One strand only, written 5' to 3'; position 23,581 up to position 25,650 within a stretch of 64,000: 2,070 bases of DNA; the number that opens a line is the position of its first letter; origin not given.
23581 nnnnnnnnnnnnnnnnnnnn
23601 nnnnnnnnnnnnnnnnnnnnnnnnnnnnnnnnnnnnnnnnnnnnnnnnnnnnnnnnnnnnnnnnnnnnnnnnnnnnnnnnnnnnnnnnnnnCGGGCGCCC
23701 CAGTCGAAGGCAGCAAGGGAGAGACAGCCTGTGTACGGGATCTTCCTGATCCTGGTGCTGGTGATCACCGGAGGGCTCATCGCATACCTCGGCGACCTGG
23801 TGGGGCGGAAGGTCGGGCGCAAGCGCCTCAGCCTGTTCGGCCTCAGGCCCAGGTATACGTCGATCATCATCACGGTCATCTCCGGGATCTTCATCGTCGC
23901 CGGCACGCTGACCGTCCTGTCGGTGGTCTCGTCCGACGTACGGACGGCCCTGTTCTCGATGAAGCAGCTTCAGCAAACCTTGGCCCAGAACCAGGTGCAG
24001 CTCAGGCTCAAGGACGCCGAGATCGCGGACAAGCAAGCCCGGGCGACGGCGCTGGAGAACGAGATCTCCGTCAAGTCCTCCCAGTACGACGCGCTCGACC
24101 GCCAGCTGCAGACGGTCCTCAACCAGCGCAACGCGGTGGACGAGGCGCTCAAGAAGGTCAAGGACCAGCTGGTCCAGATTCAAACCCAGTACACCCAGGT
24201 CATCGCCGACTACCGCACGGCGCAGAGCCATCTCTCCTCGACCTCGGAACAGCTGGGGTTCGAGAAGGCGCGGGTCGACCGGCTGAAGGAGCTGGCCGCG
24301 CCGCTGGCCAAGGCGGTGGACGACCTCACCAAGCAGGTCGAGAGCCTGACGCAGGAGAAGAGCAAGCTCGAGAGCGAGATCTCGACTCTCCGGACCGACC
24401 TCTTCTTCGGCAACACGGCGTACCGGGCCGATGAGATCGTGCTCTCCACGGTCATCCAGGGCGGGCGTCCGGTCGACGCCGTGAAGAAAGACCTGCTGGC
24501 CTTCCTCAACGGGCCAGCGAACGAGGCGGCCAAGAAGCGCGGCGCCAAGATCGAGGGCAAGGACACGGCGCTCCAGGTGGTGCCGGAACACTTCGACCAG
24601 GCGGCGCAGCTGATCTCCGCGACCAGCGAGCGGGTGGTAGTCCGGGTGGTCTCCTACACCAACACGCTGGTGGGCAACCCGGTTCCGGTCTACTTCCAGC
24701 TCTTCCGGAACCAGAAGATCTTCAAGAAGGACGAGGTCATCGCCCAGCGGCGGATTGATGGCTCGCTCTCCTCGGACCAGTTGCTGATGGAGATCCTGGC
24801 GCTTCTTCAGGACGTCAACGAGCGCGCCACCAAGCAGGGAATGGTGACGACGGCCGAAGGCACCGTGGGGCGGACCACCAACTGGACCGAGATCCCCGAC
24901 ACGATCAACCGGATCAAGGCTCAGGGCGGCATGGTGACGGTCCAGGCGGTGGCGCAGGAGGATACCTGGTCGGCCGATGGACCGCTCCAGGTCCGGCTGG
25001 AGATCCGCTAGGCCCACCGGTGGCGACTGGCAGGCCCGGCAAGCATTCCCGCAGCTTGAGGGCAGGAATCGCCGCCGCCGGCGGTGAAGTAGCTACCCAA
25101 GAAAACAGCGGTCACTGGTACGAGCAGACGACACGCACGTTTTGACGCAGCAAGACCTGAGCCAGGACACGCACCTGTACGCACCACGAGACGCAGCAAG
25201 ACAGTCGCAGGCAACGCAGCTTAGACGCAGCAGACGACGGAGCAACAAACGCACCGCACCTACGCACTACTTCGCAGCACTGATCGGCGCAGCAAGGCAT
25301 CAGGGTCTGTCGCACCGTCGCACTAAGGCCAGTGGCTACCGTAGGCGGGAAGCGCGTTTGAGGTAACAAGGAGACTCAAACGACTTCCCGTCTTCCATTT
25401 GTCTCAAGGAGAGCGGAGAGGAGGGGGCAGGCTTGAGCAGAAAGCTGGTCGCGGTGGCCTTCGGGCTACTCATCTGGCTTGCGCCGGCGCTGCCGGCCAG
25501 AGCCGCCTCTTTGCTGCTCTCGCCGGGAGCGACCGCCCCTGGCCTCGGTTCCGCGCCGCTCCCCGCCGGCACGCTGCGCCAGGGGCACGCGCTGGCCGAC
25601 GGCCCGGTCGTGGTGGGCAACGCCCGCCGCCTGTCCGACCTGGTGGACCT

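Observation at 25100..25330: T-depleted CA-rich repeat island in a 420-nt intergenic gap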

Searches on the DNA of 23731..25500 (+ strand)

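Call 8: search_rna_families(source=window, start=24950, end=25500, threshold=evalue, max_evalue=10)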
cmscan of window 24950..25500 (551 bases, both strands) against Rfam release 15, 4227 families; matches with E-value up to 10: 4.
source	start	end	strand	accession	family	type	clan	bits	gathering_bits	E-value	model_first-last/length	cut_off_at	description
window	24982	25065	-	RF03170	c-di-GMP-II-GCG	Cis-reg; riboswitch;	CL00127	17.4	47.9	3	1-85/85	no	c-di-GMP-II-GCG riboswitch aptamer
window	25338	25450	-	RF02500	Atu_C6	Gene; sRNA;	-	16.7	60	6.4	1-113/113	no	EcpR1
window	25128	25163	-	RF03032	narK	Cis-reg;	-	14.1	43.2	4.3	1-72/72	no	narK RNA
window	25016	25085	+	RF02222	sX2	Gene; sRNA;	-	11.9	40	7.7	1-110/110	no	Xanthomonas sRNA sX2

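Call 31: search_rna_families(sources=[L001, L003, L005, L010, L012, L013, L014, L015, L016], threshold=gathering)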
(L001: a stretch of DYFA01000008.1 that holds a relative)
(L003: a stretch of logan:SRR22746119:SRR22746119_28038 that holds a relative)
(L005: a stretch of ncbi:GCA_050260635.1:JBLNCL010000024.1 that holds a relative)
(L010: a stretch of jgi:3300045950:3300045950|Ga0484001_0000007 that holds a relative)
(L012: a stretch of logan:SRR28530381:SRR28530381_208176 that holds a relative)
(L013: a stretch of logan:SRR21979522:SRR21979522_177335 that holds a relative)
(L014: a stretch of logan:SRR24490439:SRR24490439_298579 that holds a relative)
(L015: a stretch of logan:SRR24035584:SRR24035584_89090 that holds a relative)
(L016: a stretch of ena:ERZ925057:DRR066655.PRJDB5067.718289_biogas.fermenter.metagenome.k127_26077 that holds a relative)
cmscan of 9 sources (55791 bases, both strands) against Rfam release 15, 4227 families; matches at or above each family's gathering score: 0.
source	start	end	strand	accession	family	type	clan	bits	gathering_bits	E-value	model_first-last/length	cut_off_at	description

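Call 59: build_rna_model(alignment_id=A4, structure=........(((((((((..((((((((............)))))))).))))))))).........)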
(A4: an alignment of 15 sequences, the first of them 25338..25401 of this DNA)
Model R1 built from alignment A4 (15 sequences, 66 columns); structure: as given.
model positions 64; base pairs 16; branch points 0; effective number of sequences 8.68; information 0.875 bits per position. Calibrated on 0.2 Mb of random sequence (short: E-values are rough).
structure used (alignment columns):
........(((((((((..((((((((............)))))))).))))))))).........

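Call 60: search_with_rna_model(model_id=R1, sources=[window, L001, L003, L005, L010, L012, L013, L014, L015, L016, L137, L138, L139, L141, L002], max_evalue=1, make_alignment=true)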
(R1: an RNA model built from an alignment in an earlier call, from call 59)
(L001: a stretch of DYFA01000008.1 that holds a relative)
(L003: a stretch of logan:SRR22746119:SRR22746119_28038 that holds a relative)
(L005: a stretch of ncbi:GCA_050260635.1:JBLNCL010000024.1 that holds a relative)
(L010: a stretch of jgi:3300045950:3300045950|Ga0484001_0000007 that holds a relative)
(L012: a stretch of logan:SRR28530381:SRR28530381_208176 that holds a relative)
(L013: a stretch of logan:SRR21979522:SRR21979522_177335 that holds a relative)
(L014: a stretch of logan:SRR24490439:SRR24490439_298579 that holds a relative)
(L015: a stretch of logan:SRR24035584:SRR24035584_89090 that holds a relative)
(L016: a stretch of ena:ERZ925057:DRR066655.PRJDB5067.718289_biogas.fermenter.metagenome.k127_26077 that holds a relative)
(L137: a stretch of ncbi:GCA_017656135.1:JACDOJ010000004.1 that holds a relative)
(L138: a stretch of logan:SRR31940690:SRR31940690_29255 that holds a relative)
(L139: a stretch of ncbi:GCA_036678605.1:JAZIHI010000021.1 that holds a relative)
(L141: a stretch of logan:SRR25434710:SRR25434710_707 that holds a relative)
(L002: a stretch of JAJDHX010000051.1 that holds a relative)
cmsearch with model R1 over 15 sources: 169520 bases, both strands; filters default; matches with E-value up to 1: 31.
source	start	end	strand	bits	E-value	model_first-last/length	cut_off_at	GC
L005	4916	4981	+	80.2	1.6e-21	1-64/64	no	0.56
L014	619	684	+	76.8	1.7e-20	1-64/64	no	0.56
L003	4880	4945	+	76.8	1.7e-20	1-64/64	no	0.64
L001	7439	7504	+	76.7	1.9e-20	1-64/64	no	0.59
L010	4916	4981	+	75.2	5.1e-20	1-64/64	no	0.62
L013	247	312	+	74.8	6.8e-20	1-64/64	no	0.59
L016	338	403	+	74.4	8.8e-20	1-64/64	no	0.61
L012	249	314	+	74.1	1.1e-19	1-64/64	no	0.56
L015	1270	1335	+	71.7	5.6e-19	1-64/64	no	0.61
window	25336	25401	+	70.8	1.1e-18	1-64/64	no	0.53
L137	6534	6597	+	65.3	5e-17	1-64/64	no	0.48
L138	6464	6527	+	62.7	3e-16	1-64/64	no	0.56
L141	6464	6527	+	61.8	5.7e-16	1-64/64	no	0.56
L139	6464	6527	+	61.7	6e-16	1-64/64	no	0.55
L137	8726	8789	+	54.2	1.1e-13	1-64/64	no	0.53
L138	8556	8619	+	46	3.3e-11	1-64/64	no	0.56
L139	8556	8619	+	46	3.3e-11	1-64/64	no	0.56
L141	8556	8619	+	46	3.3e-11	1-64/64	no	0.56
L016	337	402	-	28.2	8.3e-06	1-64/64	no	0.61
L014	618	683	-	27.8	1.1e-05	1-64/64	no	0.56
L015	1269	1334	-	27.7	1.1e-05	1-64/64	no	0.61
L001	7438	7503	-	25.1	7.1e-05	1-64/64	no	0.61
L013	246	311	-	24.4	0.00012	1-64/64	no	0.61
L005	4915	4980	-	23.9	0.00016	1-64/64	no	0.56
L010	4915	4980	-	23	0.00031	1-64/64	no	0.61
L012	248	313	-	21.6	0.00078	1-64/64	no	0.58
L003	4888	4936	-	18.2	0.0084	9-55/64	no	0.65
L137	6542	6588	-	12.9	0.34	9-55/64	no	0.55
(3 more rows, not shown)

Alignment A5: 31 matches aligned to the model, 113 columns, each read 5' to 3' on its own strand. Consensus structure (alignment columns), stored with it:
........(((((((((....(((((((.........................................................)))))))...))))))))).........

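Call 75: search_rna_families(sources=[L137, L138], threshold=gathering)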
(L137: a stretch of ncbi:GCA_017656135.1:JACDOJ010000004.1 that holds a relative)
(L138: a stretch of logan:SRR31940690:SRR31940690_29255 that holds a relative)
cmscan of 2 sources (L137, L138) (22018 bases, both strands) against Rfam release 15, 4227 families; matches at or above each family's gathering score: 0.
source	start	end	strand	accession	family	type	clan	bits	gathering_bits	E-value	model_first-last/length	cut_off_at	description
